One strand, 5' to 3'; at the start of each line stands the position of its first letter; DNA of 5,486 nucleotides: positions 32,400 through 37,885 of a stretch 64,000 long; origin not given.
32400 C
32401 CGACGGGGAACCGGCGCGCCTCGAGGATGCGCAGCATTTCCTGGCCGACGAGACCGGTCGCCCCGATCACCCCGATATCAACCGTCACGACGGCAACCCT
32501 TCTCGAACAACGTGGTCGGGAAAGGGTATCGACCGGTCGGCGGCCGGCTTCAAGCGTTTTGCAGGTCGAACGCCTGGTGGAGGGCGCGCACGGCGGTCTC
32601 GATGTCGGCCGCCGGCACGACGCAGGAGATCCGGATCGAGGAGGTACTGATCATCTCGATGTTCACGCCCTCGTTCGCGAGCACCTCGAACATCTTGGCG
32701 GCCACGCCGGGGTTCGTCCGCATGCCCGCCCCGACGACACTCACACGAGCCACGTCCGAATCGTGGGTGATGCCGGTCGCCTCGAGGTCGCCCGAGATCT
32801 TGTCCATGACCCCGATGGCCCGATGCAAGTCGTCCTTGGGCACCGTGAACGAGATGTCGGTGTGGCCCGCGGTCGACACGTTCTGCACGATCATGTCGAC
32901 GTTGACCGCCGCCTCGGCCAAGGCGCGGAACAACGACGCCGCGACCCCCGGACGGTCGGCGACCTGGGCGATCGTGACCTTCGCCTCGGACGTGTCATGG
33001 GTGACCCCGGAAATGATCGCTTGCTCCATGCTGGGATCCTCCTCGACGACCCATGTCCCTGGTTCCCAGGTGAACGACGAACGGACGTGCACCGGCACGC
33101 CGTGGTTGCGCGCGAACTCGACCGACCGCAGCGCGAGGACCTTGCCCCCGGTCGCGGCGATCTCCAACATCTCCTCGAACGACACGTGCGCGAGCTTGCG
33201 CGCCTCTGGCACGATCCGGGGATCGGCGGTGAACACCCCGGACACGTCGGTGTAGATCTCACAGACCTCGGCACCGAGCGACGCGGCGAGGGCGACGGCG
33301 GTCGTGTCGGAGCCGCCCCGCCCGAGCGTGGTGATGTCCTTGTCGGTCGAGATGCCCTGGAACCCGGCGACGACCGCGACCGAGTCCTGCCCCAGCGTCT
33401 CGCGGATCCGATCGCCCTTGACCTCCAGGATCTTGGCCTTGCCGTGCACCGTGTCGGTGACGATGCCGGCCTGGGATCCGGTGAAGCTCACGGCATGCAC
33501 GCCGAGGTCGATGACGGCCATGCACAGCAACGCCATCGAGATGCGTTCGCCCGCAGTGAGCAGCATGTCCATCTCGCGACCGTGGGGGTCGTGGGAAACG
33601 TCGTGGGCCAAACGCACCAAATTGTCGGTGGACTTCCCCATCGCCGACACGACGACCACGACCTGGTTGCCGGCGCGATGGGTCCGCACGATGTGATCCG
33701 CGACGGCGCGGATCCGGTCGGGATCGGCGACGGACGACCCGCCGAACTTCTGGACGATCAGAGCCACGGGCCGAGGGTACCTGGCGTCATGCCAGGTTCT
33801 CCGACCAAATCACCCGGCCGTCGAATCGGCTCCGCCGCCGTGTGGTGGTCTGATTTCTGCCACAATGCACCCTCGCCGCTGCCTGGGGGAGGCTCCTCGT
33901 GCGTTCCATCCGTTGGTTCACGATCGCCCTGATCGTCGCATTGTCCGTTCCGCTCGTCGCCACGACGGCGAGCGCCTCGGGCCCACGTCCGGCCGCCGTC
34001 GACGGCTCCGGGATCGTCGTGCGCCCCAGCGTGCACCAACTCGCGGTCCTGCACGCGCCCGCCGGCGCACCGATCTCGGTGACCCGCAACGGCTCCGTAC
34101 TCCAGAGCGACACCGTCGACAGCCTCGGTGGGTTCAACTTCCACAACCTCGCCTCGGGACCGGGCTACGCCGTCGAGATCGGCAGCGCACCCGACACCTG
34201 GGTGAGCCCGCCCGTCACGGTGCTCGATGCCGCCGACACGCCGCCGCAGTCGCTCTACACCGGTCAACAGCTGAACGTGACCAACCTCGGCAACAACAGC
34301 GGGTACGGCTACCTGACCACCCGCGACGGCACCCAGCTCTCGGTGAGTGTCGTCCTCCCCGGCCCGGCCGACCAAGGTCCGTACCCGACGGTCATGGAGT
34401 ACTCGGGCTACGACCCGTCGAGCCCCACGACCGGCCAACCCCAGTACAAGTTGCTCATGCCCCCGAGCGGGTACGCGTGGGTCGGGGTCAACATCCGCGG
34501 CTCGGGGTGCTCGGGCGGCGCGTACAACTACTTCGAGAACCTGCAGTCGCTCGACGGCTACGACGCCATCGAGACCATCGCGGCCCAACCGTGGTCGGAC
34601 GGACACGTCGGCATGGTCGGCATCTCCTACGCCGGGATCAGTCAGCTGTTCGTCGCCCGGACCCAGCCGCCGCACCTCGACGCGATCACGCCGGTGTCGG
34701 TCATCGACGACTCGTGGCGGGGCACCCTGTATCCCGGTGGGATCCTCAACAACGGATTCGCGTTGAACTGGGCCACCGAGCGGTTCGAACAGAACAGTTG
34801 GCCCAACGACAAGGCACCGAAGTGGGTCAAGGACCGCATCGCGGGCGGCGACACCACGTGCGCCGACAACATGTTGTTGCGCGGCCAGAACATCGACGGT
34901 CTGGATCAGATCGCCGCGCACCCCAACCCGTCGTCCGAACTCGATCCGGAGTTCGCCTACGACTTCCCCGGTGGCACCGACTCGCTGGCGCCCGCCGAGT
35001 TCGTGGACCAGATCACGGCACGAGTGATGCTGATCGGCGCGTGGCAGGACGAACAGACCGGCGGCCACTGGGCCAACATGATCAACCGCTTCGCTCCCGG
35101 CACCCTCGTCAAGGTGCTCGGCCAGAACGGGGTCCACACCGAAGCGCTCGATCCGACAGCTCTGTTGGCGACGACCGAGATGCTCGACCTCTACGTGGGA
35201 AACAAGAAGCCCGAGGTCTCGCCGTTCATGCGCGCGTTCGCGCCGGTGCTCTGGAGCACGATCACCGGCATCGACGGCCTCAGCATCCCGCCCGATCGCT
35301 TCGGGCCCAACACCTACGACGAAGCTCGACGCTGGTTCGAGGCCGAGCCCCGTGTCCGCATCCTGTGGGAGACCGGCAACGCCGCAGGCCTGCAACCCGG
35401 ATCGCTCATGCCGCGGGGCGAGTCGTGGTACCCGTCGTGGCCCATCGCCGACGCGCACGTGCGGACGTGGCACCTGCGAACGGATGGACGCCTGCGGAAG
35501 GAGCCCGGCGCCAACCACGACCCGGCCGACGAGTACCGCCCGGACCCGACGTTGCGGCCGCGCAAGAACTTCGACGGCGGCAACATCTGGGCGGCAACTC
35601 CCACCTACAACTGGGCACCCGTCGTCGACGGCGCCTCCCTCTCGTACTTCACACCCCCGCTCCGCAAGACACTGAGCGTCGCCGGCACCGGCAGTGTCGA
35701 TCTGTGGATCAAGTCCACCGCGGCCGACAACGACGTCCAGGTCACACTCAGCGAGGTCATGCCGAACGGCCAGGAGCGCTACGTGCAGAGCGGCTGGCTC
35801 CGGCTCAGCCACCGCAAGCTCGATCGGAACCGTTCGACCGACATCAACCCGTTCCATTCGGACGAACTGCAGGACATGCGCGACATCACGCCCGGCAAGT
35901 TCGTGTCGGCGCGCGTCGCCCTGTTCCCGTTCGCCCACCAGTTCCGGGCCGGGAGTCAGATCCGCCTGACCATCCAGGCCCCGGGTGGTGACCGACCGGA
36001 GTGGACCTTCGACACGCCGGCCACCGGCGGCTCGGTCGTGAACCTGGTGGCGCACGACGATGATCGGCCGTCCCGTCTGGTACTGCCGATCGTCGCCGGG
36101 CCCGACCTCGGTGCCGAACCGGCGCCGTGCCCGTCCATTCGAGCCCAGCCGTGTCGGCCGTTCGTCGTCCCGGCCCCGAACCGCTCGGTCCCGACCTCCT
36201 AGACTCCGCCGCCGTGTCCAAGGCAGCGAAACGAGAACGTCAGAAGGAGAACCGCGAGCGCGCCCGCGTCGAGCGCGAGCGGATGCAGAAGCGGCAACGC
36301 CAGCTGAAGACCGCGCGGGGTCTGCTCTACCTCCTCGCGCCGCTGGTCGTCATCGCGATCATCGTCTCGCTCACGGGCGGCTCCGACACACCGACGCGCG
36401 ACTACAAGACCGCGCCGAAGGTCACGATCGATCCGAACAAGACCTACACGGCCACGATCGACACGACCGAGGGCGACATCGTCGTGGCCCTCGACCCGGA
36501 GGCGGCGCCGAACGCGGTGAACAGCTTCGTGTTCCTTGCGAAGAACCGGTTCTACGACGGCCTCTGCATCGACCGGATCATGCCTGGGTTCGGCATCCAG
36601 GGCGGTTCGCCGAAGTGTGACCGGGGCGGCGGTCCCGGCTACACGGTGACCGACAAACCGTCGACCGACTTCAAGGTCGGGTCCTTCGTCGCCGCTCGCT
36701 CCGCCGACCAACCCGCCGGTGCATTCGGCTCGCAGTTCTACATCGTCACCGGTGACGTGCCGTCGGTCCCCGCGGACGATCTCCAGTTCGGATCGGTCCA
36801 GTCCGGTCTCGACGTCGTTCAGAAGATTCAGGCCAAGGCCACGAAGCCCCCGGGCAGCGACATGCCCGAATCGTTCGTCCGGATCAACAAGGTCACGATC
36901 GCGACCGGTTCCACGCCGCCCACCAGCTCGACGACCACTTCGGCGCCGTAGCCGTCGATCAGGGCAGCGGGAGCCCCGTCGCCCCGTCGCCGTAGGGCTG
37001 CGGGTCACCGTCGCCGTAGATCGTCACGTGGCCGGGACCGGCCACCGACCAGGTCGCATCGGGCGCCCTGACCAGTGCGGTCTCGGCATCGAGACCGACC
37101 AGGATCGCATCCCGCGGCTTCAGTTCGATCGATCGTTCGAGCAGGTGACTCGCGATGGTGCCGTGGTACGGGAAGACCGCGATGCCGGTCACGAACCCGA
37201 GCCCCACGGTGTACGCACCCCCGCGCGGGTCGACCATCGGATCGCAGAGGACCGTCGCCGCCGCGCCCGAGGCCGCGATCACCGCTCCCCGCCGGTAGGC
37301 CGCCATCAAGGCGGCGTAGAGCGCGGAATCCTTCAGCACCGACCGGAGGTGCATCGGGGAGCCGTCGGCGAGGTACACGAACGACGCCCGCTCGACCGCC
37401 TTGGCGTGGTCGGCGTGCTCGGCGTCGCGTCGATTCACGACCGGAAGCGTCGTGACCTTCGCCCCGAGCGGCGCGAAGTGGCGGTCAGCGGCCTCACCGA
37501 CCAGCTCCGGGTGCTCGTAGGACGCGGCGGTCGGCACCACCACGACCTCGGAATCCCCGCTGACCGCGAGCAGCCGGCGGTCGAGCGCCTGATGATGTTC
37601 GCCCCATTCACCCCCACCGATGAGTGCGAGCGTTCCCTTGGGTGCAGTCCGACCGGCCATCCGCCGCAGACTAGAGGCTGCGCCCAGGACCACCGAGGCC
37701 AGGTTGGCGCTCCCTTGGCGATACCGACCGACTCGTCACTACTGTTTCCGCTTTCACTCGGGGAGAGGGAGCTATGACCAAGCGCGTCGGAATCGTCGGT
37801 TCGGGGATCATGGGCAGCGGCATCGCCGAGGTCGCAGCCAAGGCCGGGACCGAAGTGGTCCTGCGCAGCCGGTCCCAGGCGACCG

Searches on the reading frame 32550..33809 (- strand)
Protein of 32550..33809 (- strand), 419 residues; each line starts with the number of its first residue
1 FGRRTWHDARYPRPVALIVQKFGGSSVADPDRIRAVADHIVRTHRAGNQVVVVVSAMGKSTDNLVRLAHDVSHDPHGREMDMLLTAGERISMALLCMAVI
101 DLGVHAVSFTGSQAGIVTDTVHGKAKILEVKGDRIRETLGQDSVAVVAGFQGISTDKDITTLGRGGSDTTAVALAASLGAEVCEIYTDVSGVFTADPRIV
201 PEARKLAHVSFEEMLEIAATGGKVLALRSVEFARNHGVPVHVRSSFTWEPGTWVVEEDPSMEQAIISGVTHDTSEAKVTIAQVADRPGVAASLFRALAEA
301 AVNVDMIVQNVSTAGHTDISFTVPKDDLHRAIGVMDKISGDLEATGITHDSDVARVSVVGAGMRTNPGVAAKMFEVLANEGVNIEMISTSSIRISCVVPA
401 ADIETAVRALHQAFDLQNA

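Call 39: search_protein_families(library=pfam, proteins=[window:32550-33809:-], max_evalue=0.00001)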
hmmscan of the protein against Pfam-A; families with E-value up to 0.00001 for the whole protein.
window:32550-33809:- (419 aa): 4 families
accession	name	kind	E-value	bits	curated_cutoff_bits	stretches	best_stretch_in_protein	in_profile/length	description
PF00696.33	AA_kinase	-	1.8e-53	182.1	24.9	1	17-244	2-234/234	Amino acid kinase family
PF22468.2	ACT_9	-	2.1e-42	143.1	27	2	356-414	1-61/61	ACT domain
PF13840.12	ACT_7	-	2.6e-26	91.7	27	1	350-412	3-65/65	ACT domain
PF01842.31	ACT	-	1.1e-17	63.9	27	2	281-331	5-57/66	ACT domain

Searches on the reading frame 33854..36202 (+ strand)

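Call 39: search_protein_families(library=pfam, proteins=[window:33854-36202:+], max_evalue=0.00001)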
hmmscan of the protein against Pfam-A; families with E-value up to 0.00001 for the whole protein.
window:33854-36202:+ (782 aa): 2 families
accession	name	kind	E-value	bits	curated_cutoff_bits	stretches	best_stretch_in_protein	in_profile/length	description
PF02129.25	Peptidase_S15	-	9.7e-38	130.8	23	1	158-410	1-244/262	X-Pro dipeptidyl-peptidase (S15 family)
PF08530.16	PepX_C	-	1.7e-32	113.6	22.5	1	495-742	3-216/217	X-Pro dipeptidyl-peptidase C-terminal non-catalytic domain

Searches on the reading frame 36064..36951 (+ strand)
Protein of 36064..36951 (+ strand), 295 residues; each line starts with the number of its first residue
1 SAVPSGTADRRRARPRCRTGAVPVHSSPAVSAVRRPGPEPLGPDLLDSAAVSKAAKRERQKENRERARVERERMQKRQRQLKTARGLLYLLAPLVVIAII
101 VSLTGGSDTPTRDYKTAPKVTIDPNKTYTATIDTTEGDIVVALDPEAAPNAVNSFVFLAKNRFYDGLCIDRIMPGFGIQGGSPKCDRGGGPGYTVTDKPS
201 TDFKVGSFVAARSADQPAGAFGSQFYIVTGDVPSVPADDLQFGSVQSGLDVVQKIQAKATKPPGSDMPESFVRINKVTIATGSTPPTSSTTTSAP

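Call 39: search_protein_families(library=pfam, proteins=[window:36064-36951:+], max_evalue=0.00001)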
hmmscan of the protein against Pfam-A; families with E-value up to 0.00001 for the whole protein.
window:36064-36951:+ (295 aa): 1 family
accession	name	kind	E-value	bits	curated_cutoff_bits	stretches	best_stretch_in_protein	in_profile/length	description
PF00160.26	Pro_isomerase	-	6.9e-25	88.6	21.7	1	131-278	3-158/159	Cyclophilin type peptidyl-prolyl cis-trans isomerase/CLD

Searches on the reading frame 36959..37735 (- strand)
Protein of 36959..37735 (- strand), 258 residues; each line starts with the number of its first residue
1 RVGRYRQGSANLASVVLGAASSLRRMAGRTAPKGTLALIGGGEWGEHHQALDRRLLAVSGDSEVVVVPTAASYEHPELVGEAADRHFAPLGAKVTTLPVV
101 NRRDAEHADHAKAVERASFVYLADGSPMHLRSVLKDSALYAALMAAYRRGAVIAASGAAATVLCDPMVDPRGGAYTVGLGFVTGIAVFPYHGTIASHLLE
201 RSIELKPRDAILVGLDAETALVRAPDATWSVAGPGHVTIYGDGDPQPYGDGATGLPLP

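Call 39: search_protein_families(library=pfam, proteins=[window:36959-37735:-], max_evalue=0.00001)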
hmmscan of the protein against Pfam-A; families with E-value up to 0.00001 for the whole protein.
window:36959-37735:- (258 aa): 1 family
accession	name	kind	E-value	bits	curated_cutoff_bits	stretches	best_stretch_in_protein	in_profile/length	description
PF03575.23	Peptidase_S51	-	1.3e-10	41.7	23.9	1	36-221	1-196/206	Peptidase family S51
